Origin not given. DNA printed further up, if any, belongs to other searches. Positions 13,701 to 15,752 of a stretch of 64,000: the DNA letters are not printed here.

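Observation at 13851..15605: GlmS homolog lacks the Cys1 nucleophile (MSGIIGY) and has a degenerate glutaminase domain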

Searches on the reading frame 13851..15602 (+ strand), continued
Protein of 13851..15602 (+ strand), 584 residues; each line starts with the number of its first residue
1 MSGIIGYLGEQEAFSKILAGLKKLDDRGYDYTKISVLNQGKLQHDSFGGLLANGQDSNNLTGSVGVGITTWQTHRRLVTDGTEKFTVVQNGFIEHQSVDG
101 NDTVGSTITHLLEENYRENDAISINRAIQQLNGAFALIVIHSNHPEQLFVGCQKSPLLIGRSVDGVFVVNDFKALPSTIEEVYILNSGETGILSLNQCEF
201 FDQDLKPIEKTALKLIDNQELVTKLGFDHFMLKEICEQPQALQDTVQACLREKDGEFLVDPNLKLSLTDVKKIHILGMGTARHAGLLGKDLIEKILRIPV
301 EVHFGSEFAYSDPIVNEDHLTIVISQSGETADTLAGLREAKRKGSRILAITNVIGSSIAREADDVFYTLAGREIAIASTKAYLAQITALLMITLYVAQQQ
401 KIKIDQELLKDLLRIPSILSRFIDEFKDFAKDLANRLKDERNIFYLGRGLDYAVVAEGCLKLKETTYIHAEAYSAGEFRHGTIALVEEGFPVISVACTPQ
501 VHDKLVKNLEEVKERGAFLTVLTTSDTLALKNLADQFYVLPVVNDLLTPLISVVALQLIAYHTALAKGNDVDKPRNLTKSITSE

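Call 6: find_homologous_proteins(query=window:13851-15602:+, max_evalue=1e-20)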
Query window:13851-15602:+ (584 aa): 7998 proteins with E <= 1e-20 among 8000 candidates; the best 120 are listed.
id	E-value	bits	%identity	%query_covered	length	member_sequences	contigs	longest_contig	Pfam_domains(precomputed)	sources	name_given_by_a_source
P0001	0.0e+0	1285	100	100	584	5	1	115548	PF01380.28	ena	-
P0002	1.4e-142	495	43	100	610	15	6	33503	PF01380.28,PF13580.12,PF13522.12,PF13537.12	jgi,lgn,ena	-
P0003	7.9e-141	489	43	100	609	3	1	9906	PF01380.28,PF13580.12,PF13522.12,PF13537.12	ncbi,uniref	ncbi:glutamine--fructose-6-phosphate transaminase (isomerizing) [Amphibacillus indicireducens]|unire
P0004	1.3e-140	488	42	100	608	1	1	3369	PF01380.28,PF13522.12,PF13537.12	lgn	-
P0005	3.6e-140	487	44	100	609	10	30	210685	PF01380.28,PF13522.12,PF13537.12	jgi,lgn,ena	-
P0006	1.3e-139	485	43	100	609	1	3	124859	PF01380.28,PF13522.12,PF13537.12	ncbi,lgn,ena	-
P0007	2.2e-139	484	42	100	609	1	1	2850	PF01380.28,PF13580.12,PF13522.12,PF13537.12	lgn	-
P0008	9.8e-139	482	44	100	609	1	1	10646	PF01380.28,PF13580.12,PF13522.12,PF13537.12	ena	-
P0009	1.8e-138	481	41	100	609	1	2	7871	PF01380.28,PF13522.12,PF13537.12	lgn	-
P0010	2.3e-138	481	43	100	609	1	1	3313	PF01380.28,PF13522.12,PF13537.12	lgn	-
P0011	2.9e-138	480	41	100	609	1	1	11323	PF01380.28,PF13522.12,PF13537.12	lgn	-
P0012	3.1e-138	480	44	100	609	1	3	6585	PF01380.28,PF13580.12,PF13522.12,PF13537.12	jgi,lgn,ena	-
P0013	3.3e-138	480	44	100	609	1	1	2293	PF01380.28,PF13580.12,PF13522.12,PF13537.12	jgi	-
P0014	3.9e-138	480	41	100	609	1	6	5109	PF01380.28,PF13580.12,PF13522.12,PF13537.12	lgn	-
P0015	4.0e-138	480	44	100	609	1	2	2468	PF01380.28,PF13580.12,PF13522.12,PF13537.12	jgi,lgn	-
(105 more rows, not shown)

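Call 7: list_cluster_members(proteins=[P0001])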
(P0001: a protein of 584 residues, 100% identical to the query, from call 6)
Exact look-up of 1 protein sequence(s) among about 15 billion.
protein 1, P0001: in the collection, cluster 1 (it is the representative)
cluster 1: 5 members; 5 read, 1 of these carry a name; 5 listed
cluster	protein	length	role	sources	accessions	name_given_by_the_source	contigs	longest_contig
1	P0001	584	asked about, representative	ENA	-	-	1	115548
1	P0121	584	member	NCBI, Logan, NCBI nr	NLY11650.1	MAG: glutamine--fructose-6-phosphate transaminase (isomerizing) [Firmicutes bacterium] | glutamine--fructose-6-phosphate transaminase (isomerizing) [Bacillota bacterium]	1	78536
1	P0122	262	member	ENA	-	-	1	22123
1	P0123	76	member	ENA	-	-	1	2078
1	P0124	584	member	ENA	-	-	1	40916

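Call 8: find_encoding_contigs(protein=P0001, flank=10000, max_places=10)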
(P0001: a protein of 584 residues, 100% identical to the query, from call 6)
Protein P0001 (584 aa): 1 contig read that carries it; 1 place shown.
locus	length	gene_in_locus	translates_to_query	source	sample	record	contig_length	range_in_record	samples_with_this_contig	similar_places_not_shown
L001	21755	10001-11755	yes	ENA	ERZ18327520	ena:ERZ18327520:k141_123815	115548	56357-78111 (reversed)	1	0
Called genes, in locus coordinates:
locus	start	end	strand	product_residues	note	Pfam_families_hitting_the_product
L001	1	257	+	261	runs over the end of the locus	PF01791:DeoC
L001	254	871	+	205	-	PF06325:PrmA, PF02475:TRM5-TYW2_MTfase, PF02353:CMAS (weak), PF05175:MTS, PF01209:Ubie_methyltran, PF01135:PCMT, PF13847:Methyltransf_31, PF13649:Methyltransf_25, +8 more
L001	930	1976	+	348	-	PF01168:Ala_racemase_N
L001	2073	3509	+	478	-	PF04587:ADP_PFK_GK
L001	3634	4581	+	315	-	PF13793:Pribosyltran_N, PF00156:Pribosyltran, PF14572:Pribosyl_synth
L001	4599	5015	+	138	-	-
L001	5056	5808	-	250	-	PF02540:NAD_synthase, PF00733:Asn_synthase (weak), PF03054:tRNA_Me_trans (faint)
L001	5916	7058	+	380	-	PF00266:Aminotran_5, PF01053:Cys_Met_Meta_PP (weak)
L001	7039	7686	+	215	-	PF00702:Hydrolase, PF13419:HAD_2, PF13242:Hydrolase_like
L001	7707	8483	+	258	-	PF19293:CdaA_N, PF02457:DAC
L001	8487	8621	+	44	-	-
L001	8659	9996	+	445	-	PF02878:PGM_PMM_I, PF02879:PGM_PMM_II, PF02880:PGM_PMM_III, PF00408:PGM_PMM_IV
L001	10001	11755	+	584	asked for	PF01380:SIS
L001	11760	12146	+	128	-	PF01648:ACPS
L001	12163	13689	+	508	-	PF03853:YjeF_N, PF01256:Carb_kinase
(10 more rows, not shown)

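Call 30: predict_structure(alignment_id=A2)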
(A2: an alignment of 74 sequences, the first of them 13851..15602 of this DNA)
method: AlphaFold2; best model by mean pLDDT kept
length: 584 residues; sequences in the alignment: 74
mean_pLDDT: 82.8   pTM: 0.72
mean pLDDT of the five models: 82.8, 81.0, 80.6, 78.8, 78.7
residues with pLDDT >= 90: 246; 70-90: 242; 50-70: 70; < 50: 26
segments of 3 or more residues with pLDDT < 50: 73-75, 96-103, 574-584
pLDDT, mean of each block of 10 residues (from residue 1): 86 90 69 86 76 58 88 54 78 53 57 68 75 82 90 83 91 82 86 92 88 66 69 89 86 76 75 92 93 94 87 90 82 87 94 74 86 61 92 91 89 94 96 95 92 93 86 81 84 93 90 94 89 94 93 96 91 53 31
secondary structure, 60 per line:
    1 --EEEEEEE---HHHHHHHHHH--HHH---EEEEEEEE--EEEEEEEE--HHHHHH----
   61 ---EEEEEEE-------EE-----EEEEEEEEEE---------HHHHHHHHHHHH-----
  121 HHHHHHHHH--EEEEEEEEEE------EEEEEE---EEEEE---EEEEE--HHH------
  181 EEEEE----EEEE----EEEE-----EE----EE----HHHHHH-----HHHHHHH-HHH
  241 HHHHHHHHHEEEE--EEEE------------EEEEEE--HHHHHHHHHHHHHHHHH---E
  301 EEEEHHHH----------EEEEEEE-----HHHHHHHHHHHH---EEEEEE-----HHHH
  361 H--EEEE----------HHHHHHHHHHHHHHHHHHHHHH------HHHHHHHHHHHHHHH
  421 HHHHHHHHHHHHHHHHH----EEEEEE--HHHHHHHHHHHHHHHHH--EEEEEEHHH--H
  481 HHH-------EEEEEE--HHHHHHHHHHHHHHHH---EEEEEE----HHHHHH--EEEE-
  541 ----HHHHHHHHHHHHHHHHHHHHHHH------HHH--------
elements in order: E3-9 H13-22 E31-38 E41-48 H51-56 E64-70 E85-94 H104-115 H121-129 E132-141 E148-153 E157-161 E165-169 E181-185 E190-193 E198-201 H219-224 H230-236 H238-249 E250-253 E256-259 E272-277 H280-296 E300-304 H305-308 E319-325 H331-342 E346-351 H357-361 E364-367 H378-399 H406-437 E442-447 H450-466 E469-474 H480-483 E491-496 H499-514 E518-523 H528-533 E536-539 H545-567

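Call 31: find_encoding_contigs(protein=P0124, flank=10000, max_places=4)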
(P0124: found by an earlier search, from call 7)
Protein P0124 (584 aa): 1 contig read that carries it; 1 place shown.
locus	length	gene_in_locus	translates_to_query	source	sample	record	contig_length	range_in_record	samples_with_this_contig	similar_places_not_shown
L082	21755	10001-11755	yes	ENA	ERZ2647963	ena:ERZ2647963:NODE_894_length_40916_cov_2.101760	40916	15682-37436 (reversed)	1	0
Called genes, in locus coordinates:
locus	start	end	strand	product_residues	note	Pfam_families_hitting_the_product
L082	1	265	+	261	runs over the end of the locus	PF01791:DeoC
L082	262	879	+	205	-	PF06325:PrmA, PF02475:TRM5-TYW2_MTfase, PF02353:CMAS (weak), PF05175:MTS, PF01209:Ubie_methyltran, PF01135:PCMT, PF13847:Methyltransf_31, PF13649:Methyltransf_25, +8 more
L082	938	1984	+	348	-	PF01168:Ala_racemase_N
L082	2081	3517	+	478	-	PF04587:ADP_PFK_GK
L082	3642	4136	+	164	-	PF13793:Pribosyltran_N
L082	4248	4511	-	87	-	-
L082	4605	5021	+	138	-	-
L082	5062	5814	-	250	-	PF02540:NAD_synthase, PF00733:Asn_synthase (weak), PF03054:tRNA_Me_trans (faint)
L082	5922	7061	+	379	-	PF00266:Aminotran_5, PF01053:Cys_Met_Meta_PP (weak)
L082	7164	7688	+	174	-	PF00702:Hydrolase, PF13419:HAD_2, PF13242:Hydrolase_like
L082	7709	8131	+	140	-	PF19293:CdaA_N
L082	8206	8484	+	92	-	PF02457:DAC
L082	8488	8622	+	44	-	-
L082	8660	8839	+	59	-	PF02878:PGM_PMM_I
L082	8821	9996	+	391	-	PF02878:PGM_PMM_I, PF02879:PGM_PMM_II, PF02880:PGM_PMM_III, PF00408:PGM_PMM_IV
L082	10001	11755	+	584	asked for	PF01380:SIS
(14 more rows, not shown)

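Call 58: fold_search(model_id=the predicted structure, library=pdb)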
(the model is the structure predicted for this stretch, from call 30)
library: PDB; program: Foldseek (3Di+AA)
matches with E <= 10: 1454; with E <= 0.001: 265
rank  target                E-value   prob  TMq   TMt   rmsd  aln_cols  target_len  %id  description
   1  3ooj_A                4.1e-47  1.00  0.56  0.54  18.3       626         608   34  C1A mutant of E. coli GlmS in complex with glucose-6P and glutamate (released 2011-10-19)
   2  3ooj_C                5.3e-47  1.00  0.55  0.54  17.8       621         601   34  C1A mutant of E. coli GlmS in complex with glucose-6P and glutamate (released 2011-10-19)
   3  3ooj_E                5.6e-47  1.00  0.55  0.53  17.9       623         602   34  C1A mutant of E. coli GlmS in complex with glucose-6P and glutamate (released 2011-10-19)
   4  2j6h_A                1.2e-46  1.00  0.64  0.62  10.5       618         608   34  E. coli glucosamine-6-P synthase in complex with glucose-6P and 5-oxo- L-norleucine (released 2006-10-02)
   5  3ooj_G                2.9e-46  1.00  0.56  0.54  10.2       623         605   34  C1A mutant of E. coli GlmS in complex with glucose-6P and glutamate (released 2011-10-19)
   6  1jxa_A                1.0e-45  1.00  0.68  0.65   8.3       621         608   34  GLUCOSAMINE 6-PHOSPHATE SYNTHASE WITH GLUCOSE 6-PHOSPHATE (released 2001-11-21)
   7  3ooj_D                1.0e-45  1.00  0.55  0.54   9.9       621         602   34  C1A mutant of E. coli GlmS in complex with glucose-6P and glutamate (released 2011-10-19)
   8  6r4e_A                2.3e-45  1.00  0.66  0.58   9.6       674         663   30  Crystal structure of human GFAT-1 in complex with Glucose-6-Phosphate and L-Glu (released 2020-01-15)
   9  6r4f_B                2.7e-45  1.00  0.66  0.60   8.9       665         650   28  Crystal structure of human GFAT-1 in complex with Glucose-6-Phosphate (released 2020-01-15)
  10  6r4i_A                3.5e-45  1.00  0.66  0.59   9.6       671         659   30  Crystal structure of human GFAT-1 G461E (released 2020-01-15)
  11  6svm_A                6.8e-45  1.00  0.65  0.58   9.8       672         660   30  Crystal structure of human GFAT-1 in complex with Glucose-6-Phosphate, L-Glu, and UDP-GalNAc (released 2020-01-15)
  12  6r4e_B                9.8e-45  1.00  0.66  0.60   9.0       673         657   29  Crystal structure of human GFAT-1 in complex with Glucose-6-Phosphate and L-Glu (released 2020-01-15)
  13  6zmj_A                1.1e-44  1.00  0.65  0.59   9.4       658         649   29  Crystal structure of human GFAT-1 R203H (released 2020-08-05)
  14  7ndl_B                1.6e-44  1.00  0.66  0.60   9.0       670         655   29  Crystal structure of human GFAT-1 S205D (released 2021-03-10)
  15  6zmk_B                1.6e-44  1.00  0.66  0.60   9.0       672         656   29  Crystal structure of human GFAT-1 L405R (released 2020-08-05)
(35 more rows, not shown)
